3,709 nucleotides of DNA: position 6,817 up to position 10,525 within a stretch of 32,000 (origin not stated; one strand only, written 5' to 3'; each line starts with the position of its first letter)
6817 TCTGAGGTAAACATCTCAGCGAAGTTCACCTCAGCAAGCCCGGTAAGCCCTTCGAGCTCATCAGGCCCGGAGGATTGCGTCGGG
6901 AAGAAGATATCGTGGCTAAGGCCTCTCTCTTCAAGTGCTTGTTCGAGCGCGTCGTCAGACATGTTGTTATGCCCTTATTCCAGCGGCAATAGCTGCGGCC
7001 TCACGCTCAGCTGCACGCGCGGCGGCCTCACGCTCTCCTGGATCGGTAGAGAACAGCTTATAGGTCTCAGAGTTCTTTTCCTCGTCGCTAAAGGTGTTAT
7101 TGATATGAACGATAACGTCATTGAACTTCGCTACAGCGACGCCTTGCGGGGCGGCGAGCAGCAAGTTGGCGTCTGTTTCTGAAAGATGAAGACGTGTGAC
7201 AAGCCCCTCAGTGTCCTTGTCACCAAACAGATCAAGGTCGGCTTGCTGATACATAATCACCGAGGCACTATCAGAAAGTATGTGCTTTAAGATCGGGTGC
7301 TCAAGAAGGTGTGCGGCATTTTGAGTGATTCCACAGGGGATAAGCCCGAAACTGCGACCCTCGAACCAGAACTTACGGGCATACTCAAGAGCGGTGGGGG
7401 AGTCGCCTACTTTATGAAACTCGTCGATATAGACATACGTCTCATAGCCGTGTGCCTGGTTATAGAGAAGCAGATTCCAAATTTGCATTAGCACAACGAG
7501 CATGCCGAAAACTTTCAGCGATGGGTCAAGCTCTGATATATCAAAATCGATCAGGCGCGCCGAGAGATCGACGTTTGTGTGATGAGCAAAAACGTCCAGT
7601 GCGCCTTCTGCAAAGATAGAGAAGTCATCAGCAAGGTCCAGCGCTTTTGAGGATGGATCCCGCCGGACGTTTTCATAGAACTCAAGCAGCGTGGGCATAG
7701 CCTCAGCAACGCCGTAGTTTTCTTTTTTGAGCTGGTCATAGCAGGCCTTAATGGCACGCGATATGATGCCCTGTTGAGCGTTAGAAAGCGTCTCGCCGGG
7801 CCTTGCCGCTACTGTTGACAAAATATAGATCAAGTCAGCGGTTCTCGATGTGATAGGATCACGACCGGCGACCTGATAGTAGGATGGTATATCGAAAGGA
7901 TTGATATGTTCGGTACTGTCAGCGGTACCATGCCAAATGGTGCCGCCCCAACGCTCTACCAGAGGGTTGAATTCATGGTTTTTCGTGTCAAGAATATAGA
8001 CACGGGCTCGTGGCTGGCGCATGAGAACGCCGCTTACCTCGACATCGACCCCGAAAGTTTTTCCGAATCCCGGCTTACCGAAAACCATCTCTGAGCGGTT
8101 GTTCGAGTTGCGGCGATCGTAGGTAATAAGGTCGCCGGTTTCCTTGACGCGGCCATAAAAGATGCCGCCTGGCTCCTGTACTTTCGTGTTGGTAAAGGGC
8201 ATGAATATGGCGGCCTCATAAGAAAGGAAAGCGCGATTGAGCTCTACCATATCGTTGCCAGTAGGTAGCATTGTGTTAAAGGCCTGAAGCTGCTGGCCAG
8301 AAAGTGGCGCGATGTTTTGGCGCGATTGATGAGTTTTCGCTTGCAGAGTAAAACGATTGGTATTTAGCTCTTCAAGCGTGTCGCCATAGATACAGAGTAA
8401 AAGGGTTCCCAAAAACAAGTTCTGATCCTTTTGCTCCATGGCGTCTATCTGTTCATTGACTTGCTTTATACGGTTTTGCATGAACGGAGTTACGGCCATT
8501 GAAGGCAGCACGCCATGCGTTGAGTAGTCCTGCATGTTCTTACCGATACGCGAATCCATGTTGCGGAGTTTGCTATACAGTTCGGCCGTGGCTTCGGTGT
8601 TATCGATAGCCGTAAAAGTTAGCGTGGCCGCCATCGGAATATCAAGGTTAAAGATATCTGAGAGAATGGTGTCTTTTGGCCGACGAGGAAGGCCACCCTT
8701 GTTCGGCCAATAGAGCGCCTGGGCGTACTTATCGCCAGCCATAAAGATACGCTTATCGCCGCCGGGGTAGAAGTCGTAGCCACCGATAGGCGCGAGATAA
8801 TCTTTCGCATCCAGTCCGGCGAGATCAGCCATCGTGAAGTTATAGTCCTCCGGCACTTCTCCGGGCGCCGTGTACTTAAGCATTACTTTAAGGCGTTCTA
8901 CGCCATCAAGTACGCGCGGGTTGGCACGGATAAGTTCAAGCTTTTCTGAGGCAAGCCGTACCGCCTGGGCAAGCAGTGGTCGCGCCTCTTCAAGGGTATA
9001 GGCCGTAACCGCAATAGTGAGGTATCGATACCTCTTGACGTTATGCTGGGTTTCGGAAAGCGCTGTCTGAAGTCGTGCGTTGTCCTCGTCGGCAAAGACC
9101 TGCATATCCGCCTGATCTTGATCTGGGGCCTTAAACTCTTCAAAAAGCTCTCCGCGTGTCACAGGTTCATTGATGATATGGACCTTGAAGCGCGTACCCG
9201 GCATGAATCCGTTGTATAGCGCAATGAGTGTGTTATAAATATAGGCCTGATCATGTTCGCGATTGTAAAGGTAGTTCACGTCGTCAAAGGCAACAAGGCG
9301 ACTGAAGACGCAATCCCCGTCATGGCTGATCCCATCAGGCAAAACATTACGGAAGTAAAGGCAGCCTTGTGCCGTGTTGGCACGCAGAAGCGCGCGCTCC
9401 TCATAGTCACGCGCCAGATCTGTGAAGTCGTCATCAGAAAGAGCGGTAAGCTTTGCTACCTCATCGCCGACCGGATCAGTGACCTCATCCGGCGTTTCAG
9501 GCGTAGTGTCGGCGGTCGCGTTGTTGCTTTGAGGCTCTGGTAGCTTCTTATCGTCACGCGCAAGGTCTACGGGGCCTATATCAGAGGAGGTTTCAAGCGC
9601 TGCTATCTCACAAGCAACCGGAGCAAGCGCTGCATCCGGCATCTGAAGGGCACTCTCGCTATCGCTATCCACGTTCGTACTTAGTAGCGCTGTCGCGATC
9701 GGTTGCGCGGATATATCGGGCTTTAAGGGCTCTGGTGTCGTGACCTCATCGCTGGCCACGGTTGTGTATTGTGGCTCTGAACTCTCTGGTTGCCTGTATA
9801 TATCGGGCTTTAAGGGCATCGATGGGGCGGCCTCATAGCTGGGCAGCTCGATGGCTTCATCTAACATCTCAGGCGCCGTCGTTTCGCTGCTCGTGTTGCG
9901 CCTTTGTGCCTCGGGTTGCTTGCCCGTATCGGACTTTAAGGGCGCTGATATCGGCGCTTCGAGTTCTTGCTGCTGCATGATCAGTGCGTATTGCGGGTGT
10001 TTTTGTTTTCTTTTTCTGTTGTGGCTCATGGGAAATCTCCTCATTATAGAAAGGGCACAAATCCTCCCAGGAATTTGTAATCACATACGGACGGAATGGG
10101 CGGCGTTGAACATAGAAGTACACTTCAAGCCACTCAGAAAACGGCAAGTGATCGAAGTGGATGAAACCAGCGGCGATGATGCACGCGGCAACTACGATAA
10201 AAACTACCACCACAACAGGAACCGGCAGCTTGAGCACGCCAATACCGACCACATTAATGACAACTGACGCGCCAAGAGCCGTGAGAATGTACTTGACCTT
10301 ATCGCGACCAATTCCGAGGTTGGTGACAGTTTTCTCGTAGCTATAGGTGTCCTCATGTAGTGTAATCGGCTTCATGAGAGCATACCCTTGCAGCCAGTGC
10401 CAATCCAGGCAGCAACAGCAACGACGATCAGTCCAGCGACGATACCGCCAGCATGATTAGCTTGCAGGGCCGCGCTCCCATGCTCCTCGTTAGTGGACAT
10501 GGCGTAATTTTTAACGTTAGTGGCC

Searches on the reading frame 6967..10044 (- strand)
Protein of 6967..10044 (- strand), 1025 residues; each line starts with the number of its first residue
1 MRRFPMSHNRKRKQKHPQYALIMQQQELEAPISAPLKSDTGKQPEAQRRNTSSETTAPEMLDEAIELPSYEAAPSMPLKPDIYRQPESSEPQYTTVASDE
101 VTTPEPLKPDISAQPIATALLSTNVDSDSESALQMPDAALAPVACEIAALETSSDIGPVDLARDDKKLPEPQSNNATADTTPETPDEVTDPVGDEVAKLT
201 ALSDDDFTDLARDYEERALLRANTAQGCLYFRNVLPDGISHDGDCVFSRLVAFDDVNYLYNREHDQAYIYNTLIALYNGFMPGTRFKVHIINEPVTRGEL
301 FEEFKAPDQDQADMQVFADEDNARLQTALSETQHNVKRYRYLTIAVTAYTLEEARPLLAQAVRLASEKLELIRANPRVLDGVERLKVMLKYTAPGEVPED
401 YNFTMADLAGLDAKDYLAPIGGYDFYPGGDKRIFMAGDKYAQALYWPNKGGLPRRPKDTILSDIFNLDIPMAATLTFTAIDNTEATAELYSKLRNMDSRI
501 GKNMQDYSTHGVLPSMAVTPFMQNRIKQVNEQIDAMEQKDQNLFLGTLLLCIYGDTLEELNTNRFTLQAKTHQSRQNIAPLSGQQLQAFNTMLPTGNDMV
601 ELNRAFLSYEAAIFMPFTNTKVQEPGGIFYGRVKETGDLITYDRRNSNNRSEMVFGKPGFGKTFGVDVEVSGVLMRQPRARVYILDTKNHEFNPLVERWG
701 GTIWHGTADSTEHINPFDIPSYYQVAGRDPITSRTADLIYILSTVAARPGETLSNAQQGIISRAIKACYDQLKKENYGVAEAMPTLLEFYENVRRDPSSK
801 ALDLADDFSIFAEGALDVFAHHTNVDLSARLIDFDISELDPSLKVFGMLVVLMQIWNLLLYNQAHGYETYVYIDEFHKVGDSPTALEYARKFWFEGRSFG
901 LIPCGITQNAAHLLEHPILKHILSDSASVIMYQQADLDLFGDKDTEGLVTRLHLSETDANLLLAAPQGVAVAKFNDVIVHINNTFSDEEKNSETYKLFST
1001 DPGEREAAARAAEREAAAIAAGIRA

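Call 7: search_protein_families(library=pfam, proteins=[window:6967-10044:-], max_evalue=0.001)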
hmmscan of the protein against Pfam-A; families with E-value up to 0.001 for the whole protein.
window:6967-10044:- (1025 aa): 1 family
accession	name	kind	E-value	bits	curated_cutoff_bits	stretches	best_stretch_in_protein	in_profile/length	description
PF19044.6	P-loop_TraG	-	1.9e-09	37.1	25.8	1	646-1024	26-407/413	TraG P-loop domain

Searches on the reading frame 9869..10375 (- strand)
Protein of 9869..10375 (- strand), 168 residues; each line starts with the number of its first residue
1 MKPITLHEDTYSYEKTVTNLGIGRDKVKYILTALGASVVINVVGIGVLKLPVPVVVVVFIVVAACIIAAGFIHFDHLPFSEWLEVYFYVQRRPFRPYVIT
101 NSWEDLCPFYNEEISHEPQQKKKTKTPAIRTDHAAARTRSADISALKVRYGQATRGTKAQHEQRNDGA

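Call 7: search_protein_families(library=pfam, proteins=[window:9869-10375:-], max_evalue=0.001)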
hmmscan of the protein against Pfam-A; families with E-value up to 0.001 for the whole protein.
window:9869-10375:- (168 aa): 1 family
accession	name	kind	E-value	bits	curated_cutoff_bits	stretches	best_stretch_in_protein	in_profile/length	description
PF12666.12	PrgI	-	0.00031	21.7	27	1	35-90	26-82/91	PrgI family protein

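Call 33: search_protein_families(library=ncbifam, proteins=[window:9869-10375:-], max_evalue=0.01)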
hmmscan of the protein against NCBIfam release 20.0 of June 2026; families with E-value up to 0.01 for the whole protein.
window:9869-10375:- (168 aa): 0 families
